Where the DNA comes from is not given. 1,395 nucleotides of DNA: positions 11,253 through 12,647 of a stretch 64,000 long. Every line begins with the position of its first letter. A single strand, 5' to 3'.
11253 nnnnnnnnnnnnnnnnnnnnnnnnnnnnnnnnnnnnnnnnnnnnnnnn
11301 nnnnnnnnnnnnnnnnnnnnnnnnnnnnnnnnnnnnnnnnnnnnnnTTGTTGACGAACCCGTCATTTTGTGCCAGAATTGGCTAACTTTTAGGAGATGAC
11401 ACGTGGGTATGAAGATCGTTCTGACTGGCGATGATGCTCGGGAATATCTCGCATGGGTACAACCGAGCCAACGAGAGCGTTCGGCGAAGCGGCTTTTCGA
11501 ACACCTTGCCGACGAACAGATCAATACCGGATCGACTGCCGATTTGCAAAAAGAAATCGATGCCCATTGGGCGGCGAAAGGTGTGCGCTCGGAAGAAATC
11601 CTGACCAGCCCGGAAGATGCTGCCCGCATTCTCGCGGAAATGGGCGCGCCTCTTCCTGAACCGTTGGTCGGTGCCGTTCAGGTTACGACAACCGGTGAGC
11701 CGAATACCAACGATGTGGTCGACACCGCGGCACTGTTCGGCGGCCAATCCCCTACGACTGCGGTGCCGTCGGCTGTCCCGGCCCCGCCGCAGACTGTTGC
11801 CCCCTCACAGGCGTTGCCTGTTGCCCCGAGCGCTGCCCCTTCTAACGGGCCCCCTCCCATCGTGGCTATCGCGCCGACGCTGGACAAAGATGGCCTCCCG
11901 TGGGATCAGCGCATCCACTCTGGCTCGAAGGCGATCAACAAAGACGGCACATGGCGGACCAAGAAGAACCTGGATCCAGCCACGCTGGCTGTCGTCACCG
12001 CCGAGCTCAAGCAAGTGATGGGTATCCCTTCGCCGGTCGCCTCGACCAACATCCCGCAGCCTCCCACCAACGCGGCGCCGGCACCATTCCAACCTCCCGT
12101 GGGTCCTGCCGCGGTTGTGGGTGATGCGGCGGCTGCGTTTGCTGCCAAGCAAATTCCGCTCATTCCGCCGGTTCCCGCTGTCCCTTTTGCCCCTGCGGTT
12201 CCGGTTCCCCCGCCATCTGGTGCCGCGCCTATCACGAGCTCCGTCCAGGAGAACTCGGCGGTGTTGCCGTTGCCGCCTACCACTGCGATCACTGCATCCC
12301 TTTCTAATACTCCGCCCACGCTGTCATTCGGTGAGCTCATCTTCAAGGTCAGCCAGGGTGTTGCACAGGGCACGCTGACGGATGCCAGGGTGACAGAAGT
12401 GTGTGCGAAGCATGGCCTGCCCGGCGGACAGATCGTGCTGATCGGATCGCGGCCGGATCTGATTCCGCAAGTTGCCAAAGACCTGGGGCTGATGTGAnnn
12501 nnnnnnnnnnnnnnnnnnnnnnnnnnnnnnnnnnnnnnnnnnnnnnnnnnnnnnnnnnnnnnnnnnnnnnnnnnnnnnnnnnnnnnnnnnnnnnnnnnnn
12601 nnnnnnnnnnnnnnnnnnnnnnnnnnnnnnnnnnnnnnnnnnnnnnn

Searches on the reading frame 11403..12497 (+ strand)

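Call 12: search_protein_families(library=phrogs, proteins=[window:11403-12497:+], max_evalue=0.00001)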
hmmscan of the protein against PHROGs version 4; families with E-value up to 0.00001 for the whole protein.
window:11403-12497:+ (364 aa): 2 families
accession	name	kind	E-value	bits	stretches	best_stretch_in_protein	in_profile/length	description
phrog_11133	-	unknown function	8.7e-22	79.2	1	64-361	63-314/320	-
phrog_27827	-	unknown function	5.1e-06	27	1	160-248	71-161/253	-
